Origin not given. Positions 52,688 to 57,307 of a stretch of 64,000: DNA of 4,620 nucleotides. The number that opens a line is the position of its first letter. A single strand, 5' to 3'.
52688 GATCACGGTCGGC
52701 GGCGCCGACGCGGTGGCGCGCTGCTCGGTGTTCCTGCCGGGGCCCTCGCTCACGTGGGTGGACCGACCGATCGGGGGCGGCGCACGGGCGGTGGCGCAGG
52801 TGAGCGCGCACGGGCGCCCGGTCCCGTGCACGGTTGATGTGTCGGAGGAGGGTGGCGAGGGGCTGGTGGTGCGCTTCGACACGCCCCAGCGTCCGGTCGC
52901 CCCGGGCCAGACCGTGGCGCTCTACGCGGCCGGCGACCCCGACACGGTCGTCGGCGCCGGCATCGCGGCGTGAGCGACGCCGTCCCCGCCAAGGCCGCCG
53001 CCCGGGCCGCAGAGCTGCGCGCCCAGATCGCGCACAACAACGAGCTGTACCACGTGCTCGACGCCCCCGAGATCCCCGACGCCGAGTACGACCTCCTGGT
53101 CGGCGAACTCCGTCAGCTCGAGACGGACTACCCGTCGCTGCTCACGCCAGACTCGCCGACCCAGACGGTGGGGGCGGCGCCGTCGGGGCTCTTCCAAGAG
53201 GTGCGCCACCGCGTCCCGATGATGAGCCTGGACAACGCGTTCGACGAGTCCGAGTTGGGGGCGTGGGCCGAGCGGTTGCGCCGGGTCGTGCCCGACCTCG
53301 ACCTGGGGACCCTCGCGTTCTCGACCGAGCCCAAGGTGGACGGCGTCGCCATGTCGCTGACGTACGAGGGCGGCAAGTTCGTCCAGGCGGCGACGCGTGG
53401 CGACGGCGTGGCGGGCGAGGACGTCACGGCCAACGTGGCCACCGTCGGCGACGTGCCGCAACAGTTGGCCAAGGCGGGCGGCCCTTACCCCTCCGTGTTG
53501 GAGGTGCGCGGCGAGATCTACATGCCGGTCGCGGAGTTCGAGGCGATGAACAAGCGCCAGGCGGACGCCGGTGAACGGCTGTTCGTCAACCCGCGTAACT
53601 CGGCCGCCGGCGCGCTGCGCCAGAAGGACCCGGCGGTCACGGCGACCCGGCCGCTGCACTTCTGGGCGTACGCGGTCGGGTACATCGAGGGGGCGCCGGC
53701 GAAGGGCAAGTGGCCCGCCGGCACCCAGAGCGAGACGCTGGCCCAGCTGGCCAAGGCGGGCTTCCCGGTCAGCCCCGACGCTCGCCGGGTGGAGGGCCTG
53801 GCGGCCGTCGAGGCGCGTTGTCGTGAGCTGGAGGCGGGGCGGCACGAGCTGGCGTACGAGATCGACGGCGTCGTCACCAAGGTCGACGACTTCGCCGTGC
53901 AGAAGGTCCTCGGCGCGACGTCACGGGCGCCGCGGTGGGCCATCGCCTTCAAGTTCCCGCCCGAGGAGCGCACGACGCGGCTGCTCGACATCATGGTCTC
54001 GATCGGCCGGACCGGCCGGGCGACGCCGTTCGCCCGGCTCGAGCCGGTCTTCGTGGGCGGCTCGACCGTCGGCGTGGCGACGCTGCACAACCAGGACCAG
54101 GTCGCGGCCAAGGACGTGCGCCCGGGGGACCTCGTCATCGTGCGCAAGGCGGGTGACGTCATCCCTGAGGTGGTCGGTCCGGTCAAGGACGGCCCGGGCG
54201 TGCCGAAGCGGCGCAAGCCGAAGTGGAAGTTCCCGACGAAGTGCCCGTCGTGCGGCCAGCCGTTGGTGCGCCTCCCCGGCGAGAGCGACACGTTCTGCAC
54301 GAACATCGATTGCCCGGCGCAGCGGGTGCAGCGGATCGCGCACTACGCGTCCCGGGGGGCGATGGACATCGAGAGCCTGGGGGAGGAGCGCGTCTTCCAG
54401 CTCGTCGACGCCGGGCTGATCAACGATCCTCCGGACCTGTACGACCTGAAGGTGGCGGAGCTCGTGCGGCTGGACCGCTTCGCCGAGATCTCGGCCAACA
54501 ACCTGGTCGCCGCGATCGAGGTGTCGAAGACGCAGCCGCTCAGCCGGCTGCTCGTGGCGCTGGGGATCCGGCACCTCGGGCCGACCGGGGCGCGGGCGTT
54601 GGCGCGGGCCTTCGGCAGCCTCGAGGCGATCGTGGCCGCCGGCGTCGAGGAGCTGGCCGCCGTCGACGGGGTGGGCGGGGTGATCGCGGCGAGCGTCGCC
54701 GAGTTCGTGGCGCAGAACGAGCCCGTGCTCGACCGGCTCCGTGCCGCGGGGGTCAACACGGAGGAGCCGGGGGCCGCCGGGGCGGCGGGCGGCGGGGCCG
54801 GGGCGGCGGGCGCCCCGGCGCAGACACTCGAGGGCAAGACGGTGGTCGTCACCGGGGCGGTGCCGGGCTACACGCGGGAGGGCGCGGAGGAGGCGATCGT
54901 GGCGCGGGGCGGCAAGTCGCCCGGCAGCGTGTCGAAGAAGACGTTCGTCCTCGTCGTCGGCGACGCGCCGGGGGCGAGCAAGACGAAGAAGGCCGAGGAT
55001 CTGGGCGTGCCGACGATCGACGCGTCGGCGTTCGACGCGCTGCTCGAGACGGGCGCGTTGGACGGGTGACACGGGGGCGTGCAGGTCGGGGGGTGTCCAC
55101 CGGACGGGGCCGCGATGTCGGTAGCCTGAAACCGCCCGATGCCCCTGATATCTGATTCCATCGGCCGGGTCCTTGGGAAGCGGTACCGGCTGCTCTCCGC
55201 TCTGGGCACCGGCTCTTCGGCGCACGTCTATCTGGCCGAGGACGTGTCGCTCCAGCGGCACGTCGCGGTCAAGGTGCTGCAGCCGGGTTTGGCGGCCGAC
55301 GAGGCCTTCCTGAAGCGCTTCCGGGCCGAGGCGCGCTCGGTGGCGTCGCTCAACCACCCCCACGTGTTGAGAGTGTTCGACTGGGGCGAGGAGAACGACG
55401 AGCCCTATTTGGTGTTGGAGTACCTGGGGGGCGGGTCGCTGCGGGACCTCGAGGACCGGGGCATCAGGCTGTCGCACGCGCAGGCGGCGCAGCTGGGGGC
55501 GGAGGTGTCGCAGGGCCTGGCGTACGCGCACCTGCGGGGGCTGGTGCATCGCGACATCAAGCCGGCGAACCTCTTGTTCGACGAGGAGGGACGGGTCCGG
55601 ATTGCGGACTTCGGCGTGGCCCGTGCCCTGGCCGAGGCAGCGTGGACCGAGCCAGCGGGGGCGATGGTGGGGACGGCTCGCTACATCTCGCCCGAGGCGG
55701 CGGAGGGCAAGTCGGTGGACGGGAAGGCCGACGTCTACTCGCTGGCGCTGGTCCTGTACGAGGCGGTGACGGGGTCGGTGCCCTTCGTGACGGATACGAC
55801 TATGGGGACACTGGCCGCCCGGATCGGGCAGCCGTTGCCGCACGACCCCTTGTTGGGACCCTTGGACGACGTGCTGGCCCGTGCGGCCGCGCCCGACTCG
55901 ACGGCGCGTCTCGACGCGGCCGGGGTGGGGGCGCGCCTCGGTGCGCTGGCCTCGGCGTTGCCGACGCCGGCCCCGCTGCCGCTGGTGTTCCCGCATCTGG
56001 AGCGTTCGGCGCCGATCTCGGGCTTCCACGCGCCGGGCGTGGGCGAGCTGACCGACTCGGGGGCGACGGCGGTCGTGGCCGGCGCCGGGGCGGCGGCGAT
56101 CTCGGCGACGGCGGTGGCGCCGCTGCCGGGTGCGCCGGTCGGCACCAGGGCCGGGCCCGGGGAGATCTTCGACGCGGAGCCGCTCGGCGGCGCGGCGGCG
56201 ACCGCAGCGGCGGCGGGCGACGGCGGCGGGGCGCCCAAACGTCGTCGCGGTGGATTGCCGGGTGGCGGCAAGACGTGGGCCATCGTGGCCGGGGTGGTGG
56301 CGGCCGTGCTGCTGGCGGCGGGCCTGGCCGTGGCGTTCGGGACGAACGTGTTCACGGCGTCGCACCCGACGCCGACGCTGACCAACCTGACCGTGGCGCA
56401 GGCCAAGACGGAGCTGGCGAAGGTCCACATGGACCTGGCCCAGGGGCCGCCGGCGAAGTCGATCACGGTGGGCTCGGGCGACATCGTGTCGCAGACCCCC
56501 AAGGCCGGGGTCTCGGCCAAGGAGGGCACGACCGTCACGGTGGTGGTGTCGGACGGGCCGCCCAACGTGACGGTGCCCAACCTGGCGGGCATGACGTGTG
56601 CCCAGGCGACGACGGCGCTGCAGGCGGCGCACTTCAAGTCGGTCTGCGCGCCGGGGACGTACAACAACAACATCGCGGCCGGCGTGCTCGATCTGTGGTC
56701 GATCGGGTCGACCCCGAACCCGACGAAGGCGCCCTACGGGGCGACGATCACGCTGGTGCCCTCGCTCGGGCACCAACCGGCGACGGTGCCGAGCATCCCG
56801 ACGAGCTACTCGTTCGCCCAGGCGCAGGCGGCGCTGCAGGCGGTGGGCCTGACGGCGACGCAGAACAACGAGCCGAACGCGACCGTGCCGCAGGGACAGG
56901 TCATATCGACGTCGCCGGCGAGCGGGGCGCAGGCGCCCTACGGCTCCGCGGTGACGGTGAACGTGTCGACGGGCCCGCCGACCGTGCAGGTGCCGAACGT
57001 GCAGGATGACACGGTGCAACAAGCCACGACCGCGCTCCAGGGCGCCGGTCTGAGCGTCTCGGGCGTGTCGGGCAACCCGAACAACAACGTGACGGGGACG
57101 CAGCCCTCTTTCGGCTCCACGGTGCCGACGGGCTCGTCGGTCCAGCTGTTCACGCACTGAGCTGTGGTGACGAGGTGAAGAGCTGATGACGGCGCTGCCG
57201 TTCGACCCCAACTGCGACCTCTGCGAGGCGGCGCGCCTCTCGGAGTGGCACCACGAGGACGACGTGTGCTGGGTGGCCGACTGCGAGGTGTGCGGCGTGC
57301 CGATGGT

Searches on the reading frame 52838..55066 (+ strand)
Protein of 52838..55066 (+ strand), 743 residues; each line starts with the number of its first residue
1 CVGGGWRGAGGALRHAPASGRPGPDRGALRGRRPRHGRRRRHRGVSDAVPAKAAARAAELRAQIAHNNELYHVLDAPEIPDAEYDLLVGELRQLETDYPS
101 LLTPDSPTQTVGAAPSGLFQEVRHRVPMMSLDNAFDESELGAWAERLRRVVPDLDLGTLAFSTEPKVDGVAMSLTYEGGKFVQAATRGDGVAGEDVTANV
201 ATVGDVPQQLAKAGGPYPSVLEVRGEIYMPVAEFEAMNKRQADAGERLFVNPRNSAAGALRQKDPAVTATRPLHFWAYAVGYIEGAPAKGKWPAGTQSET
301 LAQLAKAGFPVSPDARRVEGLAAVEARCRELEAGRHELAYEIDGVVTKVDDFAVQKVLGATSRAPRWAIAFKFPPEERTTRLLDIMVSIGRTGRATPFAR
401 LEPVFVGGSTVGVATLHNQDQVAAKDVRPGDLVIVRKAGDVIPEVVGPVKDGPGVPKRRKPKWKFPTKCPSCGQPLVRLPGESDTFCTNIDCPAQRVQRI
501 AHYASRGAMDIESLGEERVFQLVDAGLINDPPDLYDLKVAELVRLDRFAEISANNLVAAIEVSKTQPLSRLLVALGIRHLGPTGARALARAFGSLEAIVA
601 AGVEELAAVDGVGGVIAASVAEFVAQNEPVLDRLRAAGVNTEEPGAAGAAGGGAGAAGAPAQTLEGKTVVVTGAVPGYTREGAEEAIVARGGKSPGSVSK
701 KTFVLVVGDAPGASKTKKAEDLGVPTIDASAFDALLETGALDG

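Call 79: search_protein_families(library=pfam, proteins=[window:52838-55066:+], max_evalue=0.00001)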
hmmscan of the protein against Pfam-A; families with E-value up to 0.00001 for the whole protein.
window:52838-55066:+ (743 aa): 7 families
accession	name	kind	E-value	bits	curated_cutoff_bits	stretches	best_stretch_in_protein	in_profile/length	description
PF01653.23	DNA_ligase_aden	-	1.6e-88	297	27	1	119-376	4-253/253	NAD-dependent DNA ligase adenylation domain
PF03120.22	DNA_ligase_OB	-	2.3e-29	101.5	32.9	1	379-451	1-73/79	NAD-dependent DNA ligase OB-fold domain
PF12826.13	HHH_2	-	7.5e-18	64.9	27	1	570-627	1-58/64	Helix-hairpin-helix motif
PF03119.21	DNA_ligase_ZBD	-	1.8e-11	44.2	25.8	1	468-494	1-27/27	NAD-dependent DNA ligase C4 zinc finger domain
PF14520.12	HHH_5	-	4.9e-10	40.2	27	1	575-619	5-50/57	Helix-hairpin-helix domain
PF00533.33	BRCT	-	1.8e-08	34.9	21.3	1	664-731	6-73/78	BRCA1 C Terminus (BRCT) domain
PF22745.1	Nlig-Ia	-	3.3e-06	28.1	27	1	57-103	6-52/92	DNA ligase-like, N-terminal NAD+-binding domain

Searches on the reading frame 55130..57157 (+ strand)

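Call 79: search_protein_families(library=pfam, proteins=[window:55130-57157:+], max_evalue=0.00001)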
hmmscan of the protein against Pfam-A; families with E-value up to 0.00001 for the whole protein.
window:55130-57157:+ (676 aa): 5 families
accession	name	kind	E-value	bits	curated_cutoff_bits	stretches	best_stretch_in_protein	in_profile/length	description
PF00069.31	Pkinase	-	1.3e-48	166.1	31.7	1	19-229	1-207/263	Protein kinase domain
PF03793.24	PASTA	-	7.5e-36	122.3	23.2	3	552-614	2-64/64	PASTA domain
PF07714.23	PK_Tyr_Ser-Thr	-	3.4e-33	115.5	23.1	1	21-220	3-206/258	Protein tyrosine and serine/threonine kinase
PF03109.22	ABC1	-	1.3e-08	34.7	22.9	0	62-170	118-220/244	ABC1 atypical kinase-like domain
PF01636.29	APH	-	2.7e-06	27.8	23.2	0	24-126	4-107/239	Phosphotransferase enzyme family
